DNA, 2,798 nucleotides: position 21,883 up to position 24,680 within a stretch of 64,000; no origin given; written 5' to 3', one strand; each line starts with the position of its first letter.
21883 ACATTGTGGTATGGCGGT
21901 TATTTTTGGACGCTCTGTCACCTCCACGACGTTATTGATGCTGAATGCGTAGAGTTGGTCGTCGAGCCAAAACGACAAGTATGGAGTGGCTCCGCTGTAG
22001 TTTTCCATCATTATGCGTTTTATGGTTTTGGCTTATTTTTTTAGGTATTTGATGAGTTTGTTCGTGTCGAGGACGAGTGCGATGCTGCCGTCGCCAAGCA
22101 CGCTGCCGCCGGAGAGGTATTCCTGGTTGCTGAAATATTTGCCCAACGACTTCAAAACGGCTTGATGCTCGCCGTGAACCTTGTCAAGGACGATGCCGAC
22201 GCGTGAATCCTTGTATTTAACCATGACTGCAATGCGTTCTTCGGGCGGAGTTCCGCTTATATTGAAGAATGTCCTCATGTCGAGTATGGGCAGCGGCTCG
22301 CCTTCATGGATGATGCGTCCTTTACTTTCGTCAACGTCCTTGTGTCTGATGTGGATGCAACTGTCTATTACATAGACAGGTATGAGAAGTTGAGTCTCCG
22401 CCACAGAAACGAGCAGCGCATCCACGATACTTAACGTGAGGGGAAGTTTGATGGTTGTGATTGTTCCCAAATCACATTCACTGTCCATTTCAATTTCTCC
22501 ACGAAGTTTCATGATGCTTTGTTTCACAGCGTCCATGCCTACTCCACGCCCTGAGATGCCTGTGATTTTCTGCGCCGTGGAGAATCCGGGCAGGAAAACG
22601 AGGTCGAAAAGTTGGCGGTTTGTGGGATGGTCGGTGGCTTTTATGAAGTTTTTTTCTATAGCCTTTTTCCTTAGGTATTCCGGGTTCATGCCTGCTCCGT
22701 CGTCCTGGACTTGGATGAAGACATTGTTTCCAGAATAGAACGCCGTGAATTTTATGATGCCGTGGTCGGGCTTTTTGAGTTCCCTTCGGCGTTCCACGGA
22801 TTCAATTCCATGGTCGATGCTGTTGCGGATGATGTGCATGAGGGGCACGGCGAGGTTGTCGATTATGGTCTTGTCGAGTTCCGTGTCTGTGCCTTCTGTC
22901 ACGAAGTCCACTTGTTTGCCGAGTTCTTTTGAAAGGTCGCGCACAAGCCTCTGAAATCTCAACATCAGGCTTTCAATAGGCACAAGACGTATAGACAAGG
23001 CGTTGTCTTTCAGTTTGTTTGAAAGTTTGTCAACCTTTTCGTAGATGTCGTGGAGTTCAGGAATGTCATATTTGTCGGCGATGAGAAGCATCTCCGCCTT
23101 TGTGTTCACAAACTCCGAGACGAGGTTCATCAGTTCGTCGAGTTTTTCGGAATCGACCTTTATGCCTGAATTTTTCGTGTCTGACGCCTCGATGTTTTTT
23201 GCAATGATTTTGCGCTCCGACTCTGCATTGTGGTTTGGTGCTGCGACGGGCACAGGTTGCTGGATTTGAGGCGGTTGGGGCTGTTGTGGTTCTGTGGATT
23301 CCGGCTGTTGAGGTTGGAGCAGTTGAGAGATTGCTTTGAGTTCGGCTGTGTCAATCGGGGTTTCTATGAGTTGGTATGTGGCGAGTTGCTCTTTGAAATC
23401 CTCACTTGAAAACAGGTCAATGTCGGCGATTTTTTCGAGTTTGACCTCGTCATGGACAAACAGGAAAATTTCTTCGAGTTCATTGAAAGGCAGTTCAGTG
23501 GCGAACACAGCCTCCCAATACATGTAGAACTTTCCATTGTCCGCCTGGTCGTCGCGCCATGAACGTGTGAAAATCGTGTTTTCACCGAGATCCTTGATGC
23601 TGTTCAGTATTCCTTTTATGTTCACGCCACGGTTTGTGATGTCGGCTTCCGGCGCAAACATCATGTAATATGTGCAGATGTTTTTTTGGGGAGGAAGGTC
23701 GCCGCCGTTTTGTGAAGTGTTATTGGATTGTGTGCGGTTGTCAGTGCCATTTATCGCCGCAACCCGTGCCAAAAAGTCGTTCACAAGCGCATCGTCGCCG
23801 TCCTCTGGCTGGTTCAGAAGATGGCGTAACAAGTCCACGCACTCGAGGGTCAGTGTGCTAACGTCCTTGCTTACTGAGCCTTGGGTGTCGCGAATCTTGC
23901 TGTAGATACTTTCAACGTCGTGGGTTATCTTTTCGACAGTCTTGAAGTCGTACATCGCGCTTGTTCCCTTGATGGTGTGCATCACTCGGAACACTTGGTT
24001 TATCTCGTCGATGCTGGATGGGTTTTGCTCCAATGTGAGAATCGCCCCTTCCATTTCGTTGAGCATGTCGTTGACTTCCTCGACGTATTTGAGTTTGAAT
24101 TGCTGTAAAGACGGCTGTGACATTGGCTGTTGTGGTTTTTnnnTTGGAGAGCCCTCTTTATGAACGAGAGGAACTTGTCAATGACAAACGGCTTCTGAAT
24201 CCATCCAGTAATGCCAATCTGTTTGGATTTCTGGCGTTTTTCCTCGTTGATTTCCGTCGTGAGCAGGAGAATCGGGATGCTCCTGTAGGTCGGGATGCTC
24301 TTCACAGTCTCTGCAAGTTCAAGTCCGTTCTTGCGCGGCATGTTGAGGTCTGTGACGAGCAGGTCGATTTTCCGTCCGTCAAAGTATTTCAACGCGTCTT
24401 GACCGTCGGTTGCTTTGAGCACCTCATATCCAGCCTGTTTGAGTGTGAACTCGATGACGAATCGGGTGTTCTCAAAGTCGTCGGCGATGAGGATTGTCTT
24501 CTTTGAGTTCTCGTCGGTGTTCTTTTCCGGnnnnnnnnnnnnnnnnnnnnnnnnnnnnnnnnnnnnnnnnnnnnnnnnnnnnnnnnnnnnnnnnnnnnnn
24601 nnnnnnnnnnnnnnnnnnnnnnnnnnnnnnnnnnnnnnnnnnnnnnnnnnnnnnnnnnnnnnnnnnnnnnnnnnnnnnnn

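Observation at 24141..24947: Dual-receiver protein: a NarL-type receiver whose HTH position is occupied by a CheY-type receiver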

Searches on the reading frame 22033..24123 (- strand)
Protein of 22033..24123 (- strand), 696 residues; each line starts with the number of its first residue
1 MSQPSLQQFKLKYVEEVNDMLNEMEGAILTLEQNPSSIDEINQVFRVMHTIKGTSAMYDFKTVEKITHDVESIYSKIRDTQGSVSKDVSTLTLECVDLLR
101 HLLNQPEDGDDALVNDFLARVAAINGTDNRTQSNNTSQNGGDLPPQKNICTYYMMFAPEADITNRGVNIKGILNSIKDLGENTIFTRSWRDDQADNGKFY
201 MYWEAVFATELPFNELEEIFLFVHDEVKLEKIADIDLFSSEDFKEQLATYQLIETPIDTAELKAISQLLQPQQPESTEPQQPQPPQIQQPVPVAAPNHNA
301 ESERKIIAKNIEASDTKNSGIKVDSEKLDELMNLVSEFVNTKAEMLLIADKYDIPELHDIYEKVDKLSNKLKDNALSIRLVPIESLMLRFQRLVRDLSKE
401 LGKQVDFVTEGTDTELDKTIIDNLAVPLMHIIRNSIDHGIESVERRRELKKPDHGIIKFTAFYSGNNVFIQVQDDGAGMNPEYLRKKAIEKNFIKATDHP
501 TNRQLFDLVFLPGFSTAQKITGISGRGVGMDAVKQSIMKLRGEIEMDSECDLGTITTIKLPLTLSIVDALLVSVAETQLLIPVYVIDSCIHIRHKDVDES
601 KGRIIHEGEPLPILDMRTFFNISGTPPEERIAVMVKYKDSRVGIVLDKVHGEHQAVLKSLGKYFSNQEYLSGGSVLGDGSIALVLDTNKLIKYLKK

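Call 3: search_protein_families(library=pfam, proteins=[window:22033-24123:-], max_evalue=0.01)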
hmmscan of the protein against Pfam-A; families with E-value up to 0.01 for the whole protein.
window:22033-24123:- (696 aa): 5 families
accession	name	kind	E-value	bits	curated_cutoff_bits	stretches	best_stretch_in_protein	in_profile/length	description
PF01584.24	CheW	-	1.4e-21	77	23.5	1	569-692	2-135/138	CheW-like domain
PF02518.31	HATPase_c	-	1.1e-13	52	26.4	1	426-563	4-110/111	Histidine kinase-, DNA gyrase B-, and HSP90-like ATPase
PF01627.28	Hpt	-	3e-10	40.6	24.6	1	13-90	6-72/84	Hpt domain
PF02895.20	H-kinase_dim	-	3.9e-09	37.3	23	1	320-378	3-68/68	Signal transducing histidine kinase, homodimeric domain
PF19481.4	DUF6017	-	0.0017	19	27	0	295-350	27-81/148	Family of unknown function (DUF6017)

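Call 4: search_protein_families(library=ncbifam, proteins=[window:22033-24123:-], max_evalue=0.01)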
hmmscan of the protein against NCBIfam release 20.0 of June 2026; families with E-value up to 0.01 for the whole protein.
window:22033-24123:- (696 aa): 12 families
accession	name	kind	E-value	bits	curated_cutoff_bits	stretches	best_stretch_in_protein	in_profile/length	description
NF041336.1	CheA_Halo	equivalog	3.3e-113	379.6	950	1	12-689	7-665/666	chemotaxis protein CheA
NF007835.0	PRK10547.1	equivalog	3.1e-96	323.5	793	2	279-691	240-657/670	chemotaxis protein CheA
NF008298.1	PRK11086.1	subfamily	1.7e-08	33.4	520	1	414-562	410-525/529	DcuS/MalK family sensor histidine kinase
NF008468.0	PRK11360.1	equivalog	2.3e-05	22.9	646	1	457-563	530-609/616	two-component system sensor histidine kinase AtoS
NF007688.0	PRK10364.1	equivalog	2.6e-05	23.2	479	1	452-563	368-452/460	two-component system sensor histidine kinase ZraS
TIGR02916.1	PEP_his_kin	equivalog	8.9e-05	21.2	300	0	523-561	641-679/679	XrtA/PEP-CTERM system histidine kinase PrsK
NF041210.1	his_kin_PieS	equivalog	0.00021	20.4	850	1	453-562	381-470/474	two component system sensor histidine kinase PieS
NF010411.0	PRK13837.1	equivalog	0.0004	18.5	647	0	509-563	627-676/828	two-component system VirA-like sensor kinase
NF045595.1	HK_scytonemin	equivalog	0.0024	16.3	865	0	450-562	546-635/637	scytonemin biosynthesis sensor histidine kinase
NF010076.0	PRK13557.1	subfamily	0.0027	16.2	631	1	374-486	230-343/540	histidine kinase famiy protein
NF046044.1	PnpS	equivalog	0.0058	15.7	400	0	524-561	353-390/390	two-component system histidine kinase PnpS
NF008312.0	PRK11100.1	equivalog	0.0064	15.4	356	0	452-562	386-474/477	two-component system sensor histidine kinase CreC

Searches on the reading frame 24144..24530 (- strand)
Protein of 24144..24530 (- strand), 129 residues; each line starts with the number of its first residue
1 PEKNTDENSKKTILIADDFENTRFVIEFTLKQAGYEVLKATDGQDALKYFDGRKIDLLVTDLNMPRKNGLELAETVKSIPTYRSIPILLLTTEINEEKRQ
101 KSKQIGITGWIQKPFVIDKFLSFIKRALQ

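Call 19: search_protein_families(library=ncbifam, proteins=[window:24144-24530:-], max_evalue=0.00001)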
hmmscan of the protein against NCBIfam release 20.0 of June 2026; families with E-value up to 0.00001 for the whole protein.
seq(129 aa): 78 families (the best 25 are shown)
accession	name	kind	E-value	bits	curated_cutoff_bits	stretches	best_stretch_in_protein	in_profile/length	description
TIGR02154.1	PhoB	equivalog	8.9e-20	71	296.2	1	10-127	2-119/226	phosphate regulon transcriptional regulator PhoB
NF045944.1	ResRegRpaBCyano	equivalog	2e-17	63.4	330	1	14-121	1-105/229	response regulator transcription factor RpaB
NF007901.0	PRK10610.1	equivalog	2.3e-17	63.3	189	1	12-117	7-113/129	chemotaxis response regulator CheY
NF053854.1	RespRegPhoBBctds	equivalog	2.9e-17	62.8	270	1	13-126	1-113/225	two-component system response regulator PhoB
TIGR01818.1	ntrC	equivalog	3.1e-17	62.5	558.6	1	13-129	1-115/463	nitrogen regulation protein NR(I)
NF033120.0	vanR_FM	exception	6.6e-17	61.9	460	1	12-116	5-106/231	vancomycin resistance response regulator transcription factor, VanR-F/VanR-M family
NF008099.0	PRK10841.1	equivalog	1e-16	60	920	1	2-120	816-932/949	two-component system sensor histidine kinase RcsC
NF007420.1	PRK09959.1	equivalog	3.9e-16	57.8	1995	1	9-120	957-1066/1197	acid-sensing system histidine kinase EvgS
NF051850.1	RespRegRprY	equivalog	6.2e-16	58.5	370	1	10-125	4-117/234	response regulator transcription factor RprY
NF008469.0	PRK11361.1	equivalog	9.1e-16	57.6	714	1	9-129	3-121/461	acetoacetate metabolism transcriptional regulator AtoC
NF007135.0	PRK09581.1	equivalog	2.4e-15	56.3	474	1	12-115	4-107/457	PleD family two-component system response regulator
NF008199.0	PRK10955.1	equivalog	8.4e-15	55.3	341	1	11-125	3-112/232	envelope stress response regulator transcription factor CpxR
NF040534.1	resp_reg_YycF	equivalog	8.8e-15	54.6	340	1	11-127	1-114/231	response regulator YycF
NF008378.0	PRK11173.1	equivalog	1.2e-14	54.2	334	1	11-116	4-106/238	two-component system response regulator ArcA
NF045717.1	DVU0259_DivK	exception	9.8e-14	51.5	160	1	10-128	2-116/117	DVU0259 family response regulator domain-containing protein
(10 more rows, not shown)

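Call 26: find_homologous_proteins(query=window:24144-24509:-)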
Query seq(122 aa) (122 aa): 191 proteins with E <= 0.001 among 203 candidates; the best 120 are listed.
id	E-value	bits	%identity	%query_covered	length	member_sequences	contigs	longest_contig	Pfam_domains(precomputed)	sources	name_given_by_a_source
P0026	2.0e-66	239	92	100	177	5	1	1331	PF00072.31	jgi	jgi:two-component system chemotaxis response regulator CheY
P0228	3.2e-50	187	80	89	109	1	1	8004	PF00072.31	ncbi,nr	ncbi:MAG: response regulator, partial [Bacteroidales bacterium]|nr:response regulator [Bacteroidales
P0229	2.7e-44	168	66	98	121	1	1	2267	PF00072.31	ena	-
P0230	3.2e-44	168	58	98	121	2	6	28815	PF00072.31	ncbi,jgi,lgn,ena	-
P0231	5.7e-44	167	64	95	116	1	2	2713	PF00072.31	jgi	-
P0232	6.5e-43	163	58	98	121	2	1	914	PF00072.31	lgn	-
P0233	5.6e-42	160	80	75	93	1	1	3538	PF00072.31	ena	-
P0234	5.4e-41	157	58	98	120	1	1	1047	PF00072.31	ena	-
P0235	7.6e-41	157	56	97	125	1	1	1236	PF00072.31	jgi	jgi:two-component system chemotaxis response regulator CheY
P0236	1.0e-39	153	58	98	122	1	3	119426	PF00072.31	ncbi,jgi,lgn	jgi:two-component system chemotaxis response regulator CheY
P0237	1.2e-39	153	58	98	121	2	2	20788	PF00072.31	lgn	-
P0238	1.8e-39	152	57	98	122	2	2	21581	PF00072.31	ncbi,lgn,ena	-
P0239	3.2e-39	151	58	98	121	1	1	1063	PF00072.31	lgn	-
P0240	1.3e-38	149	55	98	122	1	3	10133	PF00072.31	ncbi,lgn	-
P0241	1.4e-38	149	54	99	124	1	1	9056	PF00072.31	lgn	-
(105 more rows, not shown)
